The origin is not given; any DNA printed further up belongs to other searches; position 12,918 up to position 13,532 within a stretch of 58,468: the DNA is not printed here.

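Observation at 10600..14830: Accessory island: HNH/Cys-rich cassette facing an AT-rich four-gene block of uncharacterised proteins (candidate new conflict/defence locus)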

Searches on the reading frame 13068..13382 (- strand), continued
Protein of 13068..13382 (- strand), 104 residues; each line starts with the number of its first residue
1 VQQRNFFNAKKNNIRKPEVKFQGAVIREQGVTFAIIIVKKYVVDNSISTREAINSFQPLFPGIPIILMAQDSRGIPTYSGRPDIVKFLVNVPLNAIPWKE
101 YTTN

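Call 88: search_protein_families(library=padloc, proteins=[L095:1041-2099:+, L110:4696-4929:+, L108:378-767:-, L127:2364-4727:+, L127:1212-2360:+, L157:1262-2449:+, L094:5363-6187:+, L096:3499-4368:+, L011:6313-7299:+, L008:6995-8080:+], max_evalue=0.001)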
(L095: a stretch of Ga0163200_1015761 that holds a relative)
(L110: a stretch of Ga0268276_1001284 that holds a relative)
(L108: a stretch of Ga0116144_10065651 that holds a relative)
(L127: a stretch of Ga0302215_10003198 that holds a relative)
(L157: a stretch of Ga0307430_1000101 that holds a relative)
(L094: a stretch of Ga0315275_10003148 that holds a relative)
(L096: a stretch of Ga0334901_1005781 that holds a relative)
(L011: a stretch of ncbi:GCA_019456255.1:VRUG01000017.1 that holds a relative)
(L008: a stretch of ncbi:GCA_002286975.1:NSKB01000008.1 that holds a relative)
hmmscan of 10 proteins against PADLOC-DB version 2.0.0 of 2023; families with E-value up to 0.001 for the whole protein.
L095:1041-2099:+ (352 aa): 1 family
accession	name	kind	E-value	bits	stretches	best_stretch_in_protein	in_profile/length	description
PDLC04447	PDC-M14A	-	5e-12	44.4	1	28-178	7-149/152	-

L110:4696-4929:+ (77 aa): 2 families
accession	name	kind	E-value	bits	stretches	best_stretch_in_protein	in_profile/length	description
PDLC04941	PDC-S16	-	5.7e-35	118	1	1-74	1-74/75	-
PDLC04942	PDC-S16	-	1.9e-34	116.2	1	1-74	1-74/75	-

L108:378-767:- (129 aa): 13 families
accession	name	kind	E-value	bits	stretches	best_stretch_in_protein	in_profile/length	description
PDLC02926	HTH_VI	-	6.3e-13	46.8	1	3-64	2-62/92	-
PDLC04142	capH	-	2.1e-11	42.8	1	1-102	5-98/103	capH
PDLC03954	RmrA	-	3.4e-10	37.4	1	4-71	12-77/380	-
PDLC03665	Control_protein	-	4.8e-09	34.4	1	3-66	9-72/77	control protein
PDLC03943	RmrA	-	8.9e-06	23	1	4-73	4-71/370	-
PDLC03666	Control_protein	-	1.2e-05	23.6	1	4-63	8-66/77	control protein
PDLC03947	RmrA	-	3.4e-05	20.9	1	3-67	12-75/383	-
PDLC03951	RmrA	-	7.7e-05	19.8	1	4-67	10-72/400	-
PDLC03949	RmrA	-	8.5e-05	19.6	1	6-61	6-60/363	-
PDLC03945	RmrA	-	0.00013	19.3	1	1-68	1-67/394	-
PDLC03946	RmrA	-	0.00031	17.6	1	5-59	5-58/357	-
PDLC03953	RmrA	-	0.00048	17.5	1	3-54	6-56/373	-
PDLC03944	RmrA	-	0.00048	17.3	1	4-54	8-57/384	-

L127:2364-4727:+ (787 aa): 8 families
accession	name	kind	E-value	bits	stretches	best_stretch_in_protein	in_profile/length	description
PDLC02201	IetS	-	0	1115.1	1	1-786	1-780/781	-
PDLC02197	IetS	-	8.5e-151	501.7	1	1-782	1-748/749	-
PDLC02200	IetS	-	9.2e-108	359.4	1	4-784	12-777/780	-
PDLC02202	IetS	-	1.2e-97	326.1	1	159-781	193-775/780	-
PDLC02199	IetS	-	7.1e-88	293.7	2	238-784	294-825/826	-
PDLC02198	IetS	-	2e-23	80.3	1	184-624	178-670/795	-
PDLC04233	IetS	-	2.1e-18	63.8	3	259-404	302-465/855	-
PDLC04234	IetS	-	4.1e-09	33.2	1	409-465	497-562/656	-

L127:1212-2360:+ (382 aa): 8 families
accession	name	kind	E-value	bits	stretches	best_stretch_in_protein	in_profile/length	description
PDLC02196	IetA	-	1.1e-139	464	1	18-381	2-371/374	-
PDLC02195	IetA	-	1.2e-103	345.5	1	20-380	4-379/395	-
PDLC04232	IetA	-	4.2e-67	224.9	1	23-329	7-307/330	-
PDLC04231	IetA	-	6.5e-43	145.4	1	69-275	50-257/262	-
PDLC00915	TRIP13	-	3.8e-18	63.9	1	124-317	52-268/302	TRIP13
PDLC00914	TRIP13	-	4.7e-16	57.1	1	124-315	60-270/302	TRIP13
PDLC03838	DolB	-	7.6e-07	26.7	1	136-205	167-241/375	-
PDLC04140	mad8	-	1.1e-06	26.4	0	135-158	27-50/314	mads_8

L157:1262-2449:+ (395 aa): 1 family
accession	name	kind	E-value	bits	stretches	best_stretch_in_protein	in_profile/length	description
PDLC04110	PD-T7-5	-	4.9e-07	27.2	1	33-131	26-113/346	-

L094:5363-6187:+ (274 aa): 0 families

L096:3499-4368:+ (289 aa): 1 family
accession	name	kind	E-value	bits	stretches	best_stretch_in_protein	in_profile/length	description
PDLC00733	Effector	-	1.4e-12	45.2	1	35-159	257-382/388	TIR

L011:6313-7299:+ (328 aa): 0 families

L008:6995-8080:+ (361 aa): 0 families

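Call 96: search_protein_representatives(alignment_id=A3)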
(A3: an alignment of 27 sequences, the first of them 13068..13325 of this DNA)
Query: 27 sequences, 86 profile positions. Proteins with E-value up to 0.001 (for the whole library): 725; up to 1e-10: 371; up to 1e-30: 14. The best 150 are listed.
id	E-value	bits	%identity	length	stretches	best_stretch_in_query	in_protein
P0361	8.0e-38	144.3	-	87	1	1-84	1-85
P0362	5.5e-36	138.4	-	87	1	1-85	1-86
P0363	1.9e-35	136.7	-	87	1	3-85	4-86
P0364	2.5e-35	136.3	-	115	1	1-84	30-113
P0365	2.4e-34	133.2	-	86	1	4-85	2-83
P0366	1.1e-33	131.1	-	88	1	1-84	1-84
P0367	2.5e-33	129.9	-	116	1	1-85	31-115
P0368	4.1e-33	129.2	-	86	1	1-85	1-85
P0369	5.6e-33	128.8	-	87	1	1-85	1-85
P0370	6.7e-33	128.5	-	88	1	1-85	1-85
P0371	2.6e-32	126.7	-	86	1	1-86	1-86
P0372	4.0e-31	122.8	-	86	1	1-85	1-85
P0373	5.0e-31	122.5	-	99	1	1-85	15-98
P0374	6.5e-31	122.2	-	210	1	2-85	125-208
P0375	2.3e-30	120.4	-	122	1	2-84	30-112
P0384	1.8e-27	111.2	-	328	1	1-85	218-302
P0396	3.3e-26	107.1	-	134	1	1-85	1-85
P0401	2.1e-25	104.5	-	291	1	2-84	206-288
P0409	2.6e-24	101.0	-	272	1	1-84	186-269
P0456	3.0e-20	88.0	-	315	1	1-61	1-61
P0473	1.5e-19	85.7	-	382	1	8-64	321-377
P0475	2.5e-19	85.1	-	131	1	3-70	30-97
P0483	4.2e-19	84.3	-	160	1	1-57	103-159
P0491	6.2e-19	83.8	-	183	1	6-84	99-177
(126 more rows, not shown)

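Call 97: search_protein_families(library=pfam, proteins=[P0374, P0384, P0401, P0409, P0473, P0491, P0456, P0483, P0396, P0475], max_evalue=0.01)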
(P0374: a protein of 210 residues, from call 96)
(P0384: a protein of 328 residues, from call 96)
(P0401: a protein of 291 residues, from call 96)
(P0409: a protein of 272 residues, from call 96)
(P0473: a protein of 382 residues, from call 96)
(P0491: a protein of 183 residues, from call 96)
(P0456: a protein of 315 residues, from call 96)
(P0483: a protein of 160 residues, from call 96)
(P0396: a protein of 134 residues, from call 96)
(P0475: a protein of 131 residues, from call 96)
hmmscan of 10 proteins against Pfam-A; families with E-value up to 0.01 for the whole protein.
P0374 (210 aa): 0 families

P0384 (328 aa): 10 families
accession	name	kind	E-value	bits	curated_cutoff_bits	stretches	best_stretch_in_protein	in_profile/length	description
PF00196.25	GerE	-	5e-17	61.7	23.5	1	155-210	2-57/57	Bacterial regulatory proteins, luxR family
PF00072.30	Response_reg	-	4.8e-14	52.9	30.2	1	5-113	2-110/111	Response regulator receiver domain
PF08281.18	Sigma70_r4_2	-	2e-10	40.6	25.7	1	152-193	7-49/54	Sigma-70, region 4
PF04545.22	Sigma70_r4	-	3.1e-06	27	24.1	1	155-198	4-48/50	Sigma-70, region 4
PF13936.12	HTH_38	-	2.4e-05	24.4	27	1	155-193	4-43/44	Helix-turn-helix domain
PF13384.12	HTH_23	-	0.00019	21.6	24.6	1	162-190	9-37/50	Homeodomain-like domain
PF08279.18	HTH_11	-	0.0003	21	25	1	164-201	9-47/55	HTH domain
PF07638.17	Sigma70_ECF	-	0.0026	18.1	21.1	1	160-201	141-182/185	ECF sigma factor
PF13412.12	HTH_24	-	0.0053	16.7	21.9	0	169-193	16-40/48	Winged helix-turn-helix DNA-binding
PF12840.13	HTH_20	-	0.0082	16.5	27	0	160-191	6-39/51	Helix-turn-helix domain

P0401 (291 aa): 0 families

P0409 (272 aa): 3 families
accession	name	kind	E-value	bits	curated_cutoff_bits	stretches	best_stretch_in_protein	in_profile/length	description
PF06810.17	Phage_scaffold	-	0.00068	20.1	35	1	55-110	18-77/170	Phage capsid assembly scaffolding protein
PF14197.11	Cep57_CLD_2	-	0.0043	17.6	27.1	1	68-111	17-60/67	Centrosome localisation domain of PPC89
PF19353.4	DUF5930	-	0.0074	15.8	27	1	65-112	176-223/320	Family of unknown function (DUF5930)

P0473 (382 aa): 7 families
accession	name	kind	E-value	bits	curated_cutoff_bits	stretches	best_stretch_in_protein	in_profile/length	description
PF00005.33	ABC_tran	-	7e-44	150.2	25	2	16-160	3-137/137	ABC transporter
PF13304.12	AAA_21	-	3.2e-09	37.7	27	1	119-190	225-299/304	AAA domain, putative AbiEii toxin, Type IV TA system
PF13555.12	AAA_29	-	6.5e-05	23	27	1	20-52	18-50/61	P-loop containing region of AAA domain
PF03193.22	RsgA_GTPase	-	0.00012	22.4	30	1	23-46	105-128/174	RsgA GTPase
PF02463.25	SMC_N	-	0.00048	20.1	40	1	25-204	25-212/220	RecF/RecN/SMC N terminal domain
PF13476.12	AAA_23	-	0.0031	18.6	27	1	8-64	7-59/201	AAA domain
PF13401.12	AAA_22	-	0.0044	17.8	27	0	25-193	6-128/130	AAA domain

P0491 (183 aa): 0 families

P0456 (315 aa): 1 family
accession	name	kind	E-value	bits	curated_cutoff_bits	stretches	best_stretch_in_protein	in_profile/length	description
PF04717.18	Phage_base_V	-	8e-15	55.4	23.8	1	124-197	2-75/75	Type VI secretion system/phage-baseplate injector OB domain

P0483 (160 aa): 0 families

P0396 (134 aa): 0 families

P0475 (131 aa): 0 families

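Call 98: search_protein_families(library=padloc, alignment_id=A5, max_evalue=0.00001)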
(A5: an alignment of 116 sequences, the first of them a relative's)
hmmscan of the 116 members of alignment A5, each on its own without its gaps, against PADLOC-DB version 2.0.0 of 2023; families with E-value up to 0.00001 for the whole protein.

A. member 1, L094:3598-4440:- (280 aa): 0 families

B. families by the number of members that match (of 116 scanned): 207 families (the first 25 are shown)
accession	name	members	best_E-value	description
PDLC04447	PDC-M14A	9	3.2e-20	-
PDLC03953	RmrA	8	1.2e-44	-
PDLC03949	RmrA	7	6.9e-57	-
PDLC03951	RmrA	7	4.2e-49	-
PDLC03954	RmrA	7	6.3e-42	-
PDLC04142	capH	7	4.4e-16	capH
PDLC02926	HTH_VI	7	8.8e-15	-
PDLC03947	RmrA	6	1.6e-47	-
PDLC03665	Control_protein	6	6.2e-12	control protein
PDLC04775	PDC-M69A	6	1.3e-11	-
PDLC03952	RmrA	5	3e-43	-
PDLC03944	RmrA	5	2e-41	-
PDLC04141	capP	3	3e-55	capP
PDLC04134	mad2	3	1.8e-44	mads_2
PDLC01457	WYL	3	1.1e-17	"CAS-I,CAS-II,CAS-III,CAS-IV,CAS-V,CAS-VI; associated_signaling"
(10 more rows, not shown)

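Call 105: search_dna_similar(query=window:13068-13328:-, collection=phages, mode=protein, max_evalue=0.001, max_rows=15)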
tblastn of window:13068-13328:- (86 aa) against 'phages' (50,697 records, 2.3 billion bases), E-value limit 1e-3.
No match.

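Call 114: fold_search(model_id=the predicted structure, library=viral)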
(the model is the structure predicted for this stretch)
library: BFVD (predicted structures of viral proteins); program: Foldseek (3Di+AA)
matches with E <= 10: 1006; with E <= 0.001: 0
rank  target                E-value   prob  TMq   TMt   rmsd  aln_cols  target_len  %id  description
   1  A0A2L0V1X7            3.6e-03  0.99  0.39  0.16   4.7        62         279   19  Outer capsid protein VP2 (Fragment) [Epizootic hemorrhagic disease virus]
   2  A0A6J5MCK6            1.5e-02  0.63  0.33  0.23  12.0       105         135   13  PD-(D/E)XK endonuclease-like domain-containing protein (Fragment) [uncultured Caudovirales phage]
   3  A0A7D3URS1            1.7e-02  0.84  0.36  0.20   6.6        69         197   10  (no name in the UniProt tables at hand)
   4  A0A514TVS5            2.2e-02  0.54  0.33  0.14  14.0       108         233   16  Uncharacterized protein [Aeromonas phage D3]
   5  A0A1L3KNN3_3          2.5e-02  0.93  0.44  0.05   4.3        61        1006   11  (no name in the UniProt tables at hand)
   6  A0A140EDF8            3.7e-02  0.63  0.35  0.08   5.8        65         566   14  (no name in the UniProt tables at hand)
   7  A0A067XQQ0            3.9e-02  0.97  0.47  0.42   3.7        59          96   19  (no name in the UniProt tables at hand)
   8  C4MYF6                4.8e-02  0.87  0.42  0.19   4.4        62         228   14  Outer capsid protein VP2 (Fragment) [Epizootic hemorrhagic disease virus]
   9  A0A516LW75            4.8e-02  0.84  0.42  0.18   8.0        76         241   10  (no name in the UniProt tables at hand)
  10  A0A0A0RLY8            5.1e-02  0.85  0.38  0.37   5.0        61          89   11  (no name in the UniProt tables at hand)
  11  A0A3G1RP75            5.1e-02  0.38  0.31  0.08   5.0        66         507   15  Inner core protein [Kammavanpettai virus]
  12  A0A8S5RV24            5.8e-02  0.63  0.36  0.27   4.6        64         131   17  (no name in the UniProt tables at hand)
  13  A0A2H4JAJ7            6.2e-02  0.35  0.34  0.23   8.8        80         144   15  Uncharacterized protein [uncultured Caudovirales phage]
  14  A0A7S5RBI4            6.7e-02  0.44  0.31  0.29   5.5        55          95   14  (no name in the UniProt tables at hand)
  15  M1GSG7                6.7e-02  0.44  0.31  0.06   6.2        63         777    8  (no name in the UniProt tables at hand)
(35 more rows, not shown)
